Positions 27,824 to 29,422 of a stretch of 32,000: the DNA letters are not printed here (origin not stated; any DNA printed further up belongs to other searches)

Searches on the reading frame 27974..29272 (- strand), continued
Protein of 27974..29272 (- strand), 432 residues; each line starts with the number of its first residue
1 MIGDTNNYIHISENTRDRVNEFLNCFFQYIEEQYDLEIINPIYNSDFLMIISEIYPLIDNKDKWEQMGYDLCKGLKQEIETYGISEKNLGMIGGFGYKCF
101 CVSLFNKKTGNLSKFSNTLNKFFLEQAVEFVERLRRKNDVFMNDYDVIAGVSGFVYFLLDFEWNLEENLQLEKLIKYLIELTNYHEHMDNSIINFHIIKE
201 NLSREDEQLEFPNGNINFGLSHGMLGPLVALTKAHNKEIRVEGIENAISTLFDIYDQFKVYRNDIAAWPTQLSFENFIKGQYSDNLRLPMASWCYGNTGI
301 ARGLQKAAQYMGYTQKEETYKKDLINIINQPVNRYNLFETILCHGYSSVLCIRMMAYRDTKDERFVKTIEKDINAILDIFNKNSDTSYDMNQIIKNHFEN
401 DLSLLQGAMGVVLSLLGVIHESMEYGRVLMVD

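Call 47: search_protein_families(library=pfam, proteins=[L015:13350-14396:+, L015:14510-15205:+, L015:15773-16654:+, L015:3722-4195:+, L015:4188-4889:+, L016:797-1780:+, L016:6569-7363:+, L027:11334-12284:+, L027:12724-13683:+, L027:888-3278:+], max_evalue=0.001)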
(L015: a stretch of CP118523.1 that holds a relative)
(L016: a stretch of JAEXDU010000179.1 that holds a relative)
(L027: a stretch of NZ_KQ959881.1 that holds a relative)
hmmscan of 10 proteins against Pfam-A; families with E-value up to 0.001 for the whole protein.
L015:13350-14396:+ (348 aa): 3 families
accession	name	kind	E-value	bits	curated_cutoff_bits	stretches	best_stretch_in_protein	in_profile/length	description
PF00483.29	NTP_transferase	-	8.3e-38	130.8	21.2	1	123-344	3-243/245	Nucleotidyl transferase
PF00571.33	CBS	-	7.4e-13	49.1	24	2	7-53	10-56/57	CBS domain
PF12804.13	NTP_transf_3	-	8.5e-05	23.2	27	1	123-255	2-127/160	MobA-like NTP transferase domain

L015:14510-15205:+ (231 aa): 1 family
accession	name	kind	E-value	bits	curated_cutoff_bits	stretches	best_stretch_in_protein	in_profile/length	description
PF02348.25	CTP_transf_3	-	1.4e-21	77.8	22.6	1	6-182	3-160/217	Cytidylyltransferase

L015:15773-16654:+ (293 aa): 2 families
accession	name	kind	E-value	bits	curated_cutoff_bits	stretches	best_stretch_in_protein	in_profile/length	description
PF07238.19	PilZ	-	2e-08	34.9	22.5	1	158-258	3-92/102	PilZ domain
PF13426.13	PAS_9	-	0.00076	20.2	27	0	30-114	13-100/103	PAS domain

L015:3722-4195:+ (157 aa): 2 families
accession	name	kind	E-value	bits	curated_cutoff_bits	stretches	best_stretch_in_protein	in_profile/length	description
PF12822.12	ECF_trnsprt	-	4.5e-17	63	30.7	1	4-148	1-166/169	ECF transporter, substrate-specific component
PF07155.17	ECF-ribofla_trS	-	1.3e-06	29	26.7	1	2-143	3-159/172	ECF-type riboflavin transporter, S component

L015:4188-4889:+ (233 aa): 0 families

L016:797-1780:+ (327 aa): 1 family
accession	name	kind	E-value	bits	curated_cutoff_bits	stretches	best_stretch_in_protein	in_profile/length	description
PF02517.21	Rce1-like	-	4.8e-20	72.1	22.4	1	151-235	5-93/93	Type II CAAX prenyl endopeptidase Rce1-like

L016:6569-7363:+ (264 aa): 1 family
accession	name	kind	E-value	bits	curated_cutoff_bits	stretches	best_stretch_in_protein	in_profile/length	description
PF04203.18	Sortase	-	4e-13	49.7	26.6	1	96-262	1-124/125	Sortase domain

L027:11334-12284:+ (316 aa): 1 family
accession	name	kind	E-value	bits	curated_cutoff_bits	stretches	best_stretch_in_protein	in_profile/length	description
PF02517.21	Rce1-like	-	6.5e-14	52.4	22.4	1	173-270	6-92/93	Type II CAAX prenyl endopeptidase Rce1-like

L027:12724-13683:+ (319 aa): 1 family
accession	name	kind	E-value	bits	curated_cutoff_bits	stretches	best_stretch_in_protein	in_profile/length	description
PF02517.21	Rce1-like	-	7.4e-18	65.1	22.4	1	173-272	4-92/93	Type II CAAX prenyl endopeptidase Rce1-like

L027:888-3278:+ (796 aa): 5 families
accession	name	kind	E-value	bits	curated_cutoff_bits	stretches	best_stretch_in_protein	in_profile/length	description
PF03483.22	B3_4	-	4.7e-75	251.4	29.3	1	216-386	2-173/174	B3/4 domain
PF17759.6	tRNA_synthFbeta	-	6.5e-65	219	22.4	1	474-687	1-214/214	Phenylalanyl tRNA synthetase beta chain CLM domain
PF03147.19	FDX-ACB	-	5.9e-27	94.4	31.1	1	704-796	1-94/94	Ferredoxin-fold anticodon binding domain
PF01588.26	tRNA_bind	-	2.2e-23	82.6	27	1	45-130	1-84/96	Putative tRNA binding domain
PF03484.21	B5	-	2.2e-22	79.5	28.6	1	406-471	1-67/67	tRNA synthetase B5 domain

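Call 57: find_encoding_contigs(protein=P0121, flank=10000, max_places=3)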
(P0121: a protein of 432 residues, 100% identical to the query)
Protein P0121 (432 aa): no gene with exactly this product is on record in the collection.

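Call 58: find_encoding_contigs(protein=P0130, flank=10000, max_places=2)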
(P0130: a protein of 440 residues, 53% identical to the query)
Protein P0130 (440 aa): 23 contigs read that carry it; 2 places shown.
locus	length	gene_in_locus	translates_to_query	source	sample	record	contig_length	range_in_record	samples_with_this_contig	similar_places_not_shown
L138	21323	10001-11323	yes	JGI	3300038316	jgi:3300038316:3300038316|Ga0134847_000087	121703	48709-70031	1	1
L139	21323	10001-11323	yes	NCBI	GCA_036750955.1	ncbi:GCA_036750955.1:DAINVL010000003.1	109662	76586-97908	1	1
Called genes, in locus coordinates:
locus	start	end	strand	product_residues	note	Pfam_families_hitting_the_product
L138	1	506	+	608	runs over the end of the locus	PF13522:GATase_6, PF13537:GATase_7, PF01380:SIS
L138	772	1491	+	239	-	PF00072:Response_reg, PF04397:LytTR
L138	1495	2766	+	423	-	PF14501:HATPase_c_5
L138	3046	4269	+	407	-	PF04738:Lant_dehydr_N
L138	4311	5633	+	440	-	PF04738:Lant_dehydr_N (weak), PF14028:Lant_dehydr_C, PF22736:NNH5 (weak)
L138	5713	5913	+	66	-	-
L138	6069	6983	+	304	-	PF02517:Rce1-like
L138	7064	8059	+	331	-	PF02517:Rce1-like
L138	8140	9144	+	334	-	PF02517:Rce1-like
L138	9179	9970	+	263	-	PF05857:TraX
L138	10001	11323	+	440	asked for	PF05147:LANC_like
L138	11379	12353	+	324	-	PF02517:Rce1-like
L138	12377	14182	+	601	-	PF00664:ABC_membrane, PF02463:SMC_N (weak), PF00005:ABC_tran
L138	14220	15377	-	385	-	PF01546:Peptidase_M20, PF07687:M20_dimer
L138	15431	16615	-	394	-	-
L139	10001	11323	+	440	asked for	PF05147:LANC_like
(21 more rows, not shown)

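Call 59: find_encoding_contigs(protein=P0128, flank=10000, max_places=2)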
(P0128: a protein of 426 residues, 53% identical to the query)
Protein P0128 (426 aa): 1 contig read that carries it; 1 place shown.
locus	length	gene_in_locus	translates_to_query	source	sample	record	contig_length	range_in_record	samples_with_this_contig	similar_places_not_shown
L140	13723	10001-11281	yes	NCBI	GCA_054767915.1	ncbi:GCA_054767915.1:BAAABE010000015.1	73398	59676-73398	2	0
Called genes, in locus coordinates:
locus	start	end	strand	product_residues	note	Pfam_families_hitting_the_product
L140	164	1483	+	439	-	PF05139:Erythro_esteras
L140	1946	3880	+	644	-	PF00133:tRNA-synt_1 (weak), PF09334:tRNA-synt_1g, PF00133:tRNA-synt_1, PF09334:tRNA-synt_1g, PF00133:tRNA-synt_1, PF08264:Anticodon_1 (weak), PF19303:Anticodon_3, PF01588:tRNA_bind, +1 more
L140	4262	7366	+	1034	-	PF04738:Lant_dehydr_N, PF14028:Lant_dehydr_C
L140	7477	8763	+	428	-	PF05147:LANC_like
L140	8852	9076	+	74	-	-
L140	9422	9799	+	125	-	PF03358:FMN_red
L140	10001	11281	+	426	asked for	PF05147:LANC_like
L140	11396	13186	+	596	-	PF02463:SMC_N (faint), PF00005:ABC_tran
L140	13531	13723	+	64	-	?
